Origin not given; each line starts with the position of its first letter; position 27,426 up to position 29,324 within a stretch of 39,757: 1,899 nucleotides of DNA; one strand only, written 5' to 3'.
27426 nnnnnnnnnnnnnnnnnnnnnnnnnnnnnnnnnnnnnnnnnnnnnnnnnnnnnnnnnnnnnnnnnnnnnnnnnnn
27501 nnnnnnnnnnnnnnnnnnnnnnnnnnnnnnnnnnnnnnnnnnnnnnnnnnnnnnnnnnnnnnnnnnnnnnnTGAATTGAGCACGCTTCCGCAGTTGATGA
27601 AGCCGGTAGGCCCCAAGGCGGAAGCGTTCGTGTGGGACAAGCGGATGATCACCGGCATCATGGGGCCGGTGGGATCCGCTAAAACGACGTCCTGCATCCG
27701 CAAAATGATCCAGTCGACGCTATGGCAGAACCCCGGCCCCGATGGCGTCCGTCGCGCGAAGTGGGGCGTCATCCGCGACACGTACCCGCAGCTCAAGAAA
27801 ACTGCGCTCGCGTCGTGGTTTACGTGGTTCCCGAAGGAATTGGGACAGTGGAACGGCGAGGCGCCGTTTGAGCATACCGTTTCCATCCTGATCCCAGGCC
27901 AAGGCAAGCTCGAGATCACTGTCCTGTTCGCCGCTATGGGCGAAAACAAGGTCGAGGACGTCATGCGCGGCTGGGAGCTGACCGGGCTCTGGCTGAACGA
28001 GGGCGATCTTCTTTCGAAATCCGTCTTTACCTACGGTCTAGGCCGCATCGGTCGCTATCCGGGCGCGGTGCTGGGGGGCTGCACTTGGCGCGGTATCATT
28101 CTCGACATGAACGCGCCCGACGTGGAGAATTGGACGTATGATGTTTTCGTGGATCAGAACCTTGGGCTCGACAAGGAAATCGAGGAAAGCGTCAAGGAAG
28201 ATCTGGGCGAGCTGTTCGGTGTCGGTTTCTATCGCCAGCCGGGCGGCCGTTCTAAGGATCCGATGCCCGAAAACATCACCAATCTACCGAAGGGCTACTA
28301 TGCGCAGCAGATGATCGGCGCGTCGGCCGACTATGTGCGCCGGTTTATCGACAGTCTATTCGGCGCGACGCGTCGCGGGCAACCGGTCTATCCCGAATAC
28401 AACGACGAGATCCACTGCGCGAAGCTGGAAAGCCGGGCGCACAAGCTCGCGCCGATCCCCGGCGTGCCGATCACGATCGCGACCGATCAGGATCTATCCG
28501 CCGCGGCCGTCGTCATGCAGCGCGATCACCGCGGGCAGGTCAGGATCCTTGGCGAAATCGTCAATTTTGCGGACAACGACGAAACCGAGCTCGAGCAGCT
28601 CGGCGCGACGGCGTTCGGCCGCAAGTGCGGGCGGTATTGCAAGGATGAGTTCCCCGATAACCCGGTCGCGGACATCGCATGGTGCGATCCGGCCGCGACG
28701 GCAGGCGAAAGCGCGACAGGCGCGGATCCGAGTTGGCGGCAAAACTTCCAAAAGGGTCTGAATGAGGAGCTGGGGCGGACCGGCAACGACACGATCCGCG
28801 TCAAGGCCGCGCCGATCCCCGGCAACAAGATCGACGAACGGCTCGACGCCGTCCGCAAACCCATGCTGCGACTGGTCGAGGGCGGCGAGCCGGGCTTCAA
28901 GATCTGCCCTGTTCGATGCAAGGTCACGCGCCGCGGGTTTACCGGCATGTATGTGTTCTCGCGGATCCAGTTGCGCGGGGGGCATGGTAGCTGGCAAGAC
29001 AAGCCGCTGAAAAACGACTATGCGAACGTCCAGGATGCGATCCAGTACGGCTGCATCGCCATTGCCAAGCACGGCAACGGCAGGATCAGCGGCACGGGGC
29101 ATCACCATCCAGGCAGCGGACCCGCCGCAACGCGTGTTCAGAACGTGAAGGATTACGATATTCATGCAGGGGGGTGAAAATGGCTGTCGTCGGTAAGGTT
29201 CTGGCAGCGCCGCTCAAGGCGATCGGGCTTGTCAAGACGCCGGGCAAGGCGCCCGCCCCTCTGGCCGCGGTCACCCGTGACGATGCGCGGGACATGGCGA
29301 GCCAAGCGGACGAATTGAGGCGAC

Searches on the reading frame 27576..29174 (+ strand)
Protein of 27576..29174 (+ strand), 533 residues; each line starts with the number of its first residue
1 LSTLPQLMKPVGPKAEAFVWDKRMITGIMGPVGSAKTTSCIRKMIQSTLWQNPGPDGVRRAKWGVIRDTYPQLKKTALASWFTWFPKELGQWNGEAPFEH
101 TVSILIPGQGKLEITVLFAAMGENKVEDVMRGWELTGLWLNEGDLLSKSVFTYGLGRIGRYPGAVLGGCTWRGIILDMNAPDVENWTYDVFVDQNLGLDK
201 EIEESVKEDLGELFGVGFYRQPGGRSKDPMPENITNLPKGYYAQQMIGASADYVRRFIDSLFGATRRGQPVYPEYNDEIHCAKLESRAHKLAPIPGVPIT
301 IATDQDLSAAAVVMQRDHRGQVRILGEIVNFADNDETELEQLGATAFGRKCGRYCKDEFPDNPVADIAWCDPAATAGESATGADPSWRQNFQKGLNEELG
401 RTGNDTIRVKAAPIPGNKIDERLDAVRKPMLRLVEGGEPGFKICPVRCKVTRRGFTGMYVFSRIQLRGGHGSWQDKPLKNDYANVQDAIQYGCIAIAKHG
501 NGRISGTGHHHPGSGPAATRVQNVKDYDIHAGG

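Call 11: search_protein_families(library=pfam, proteins=[window:27576-29174:+], max_evalue=0.01)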
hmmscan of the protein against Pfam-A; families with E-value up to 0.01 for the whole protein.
window:27576-29174:+ (533 aa): 0 families

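Call 12: search_protein_families(library=phrogs, proteins=[window:27576-29174:+], max_evalue=0.01)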
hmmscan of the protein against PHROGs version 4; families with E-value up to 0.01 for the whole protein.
window:27576-29174:+ (533 aa): 1 family
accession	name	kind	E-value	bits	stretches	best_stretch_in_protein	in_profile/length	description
phrog_979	-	head and packaging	0.00015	21.6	1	5-158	148-288/642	terminase large subunit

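Call 13: search_dna_similar(query=window:27576-29174:+, collection=phages, mode=protein, max_rows=30)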
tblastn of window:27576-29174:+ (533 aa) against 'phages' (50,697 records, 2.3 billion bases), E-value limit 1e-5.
Records with a match: 25; places in all: 25; records where one place covers at least 80% of the query: 21.
Best place of each record, by identity: <60% 25.
By first word of the organism name: Burkholderia 5; Rhizobium 4; Bacteriophage 2; Dunaliella 2; Myxococcus 2; Caudoviricetes 2; Pseudomonas 1; Pelagibacter 1; Pseudoalteromonas 1; Vibrio 1; and 4 more.
By host as written in the record: - 7; Rhizobium phaseoli N831 2; Dunaliella viridis var. palmelloides Teodoresco (Chlorophyta) 2; Myxococcus xanthus strain DK883 2; Burkholderia cepacia 1; Burkholderia sp. 1; Pseudomonas aeruginosa 1; Candidadtus Pelagibacter sp. HTCC1062 1; and 8 more.
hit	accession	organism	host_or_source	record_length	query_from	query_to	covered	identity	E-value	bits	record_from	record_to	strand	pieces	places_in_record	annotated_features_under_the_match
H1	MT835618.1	Bacteriophage sp.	human fecal samples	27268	4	532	99%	40.1%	1e-105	353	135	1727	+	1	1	record has no annotation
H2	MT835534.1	Bacteriophage sp.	human fecal samples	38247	1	532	100%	30.4%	8e-61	223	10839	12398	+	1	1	record has no annotation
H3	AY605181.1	Burkholderia phage BcepC6B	-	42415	1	499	94%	31.9%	4e-60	221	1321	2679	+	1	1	g03: putative TerL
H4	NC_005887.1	Burkholderia phage BcepC6B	Burkholderia cepacia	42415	1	499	94%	31.9%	4e-60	221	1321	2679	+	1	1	TerL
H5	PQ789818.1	Burkholderia phage vB_E332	Burkholderia sp.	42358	1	499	94%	31.7%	3e-59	218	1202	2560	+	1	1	terminase large subunit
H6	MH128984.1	Burkholderia phage vB_BmuP_KL4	-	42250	1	499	94%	31.3%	3e-58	215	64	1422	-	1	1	large terminase | small terminase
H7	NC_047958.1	Burkholderia phage vB_BmuP_KL4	-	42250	1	499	94%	31.3%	3e-58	215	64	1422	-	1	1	TerL | terminase small subunit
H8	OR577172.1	Pseudomonas phage Rollin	Pseudomonas aeruginosa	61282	13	500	92%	30.9%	4e-49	188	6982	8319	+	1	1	hypothetical protein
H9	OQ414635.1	Pelagibacter phage EXVC031P Hodr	Candidadtus Pelagibacter sp. HTCC1062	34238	9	491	91%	30.1%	5e-55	206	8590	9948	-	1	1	hypothetical protein (x2)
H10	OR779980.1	Pseudoalteromonas phage vB_Pun_Y3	Pseudoalteromonas nigrifaciens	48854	2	491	92%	29.2%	5e-50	191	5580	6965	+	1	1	terminase large subunit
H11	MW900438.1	Vibrio phage vB_ValP_VA-RY-3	Vibrio alginolyticus RY-3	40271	12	498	91%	28.2%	4e-52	197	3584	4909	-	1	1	putative terminase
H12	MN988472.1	Rhizobium phage RHph_TM3_14A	Rhizobium etli T3_14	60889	13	500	92%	28.0%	2e-46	180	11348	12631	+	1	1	terminase large subunit protein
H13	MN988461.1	Rhizobium phage RHph_TM27A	Rhizobium phaseoli N831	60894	13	500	92%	28.0%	2e-46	180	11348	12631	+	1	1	terminase large subunit protein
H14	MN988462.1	Rhizobium phage RHph_TM27B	Rhizobium phaseoli N831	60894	13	500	92%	28.0%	2e-46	180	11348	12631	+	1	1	terminase large subunit protein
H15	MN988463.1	Rhizobium phage RHph_TM29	Rhizobium phaseoli N931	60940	13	500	92%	28.0%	2e-46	180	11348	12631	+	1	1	terminase large subunit protein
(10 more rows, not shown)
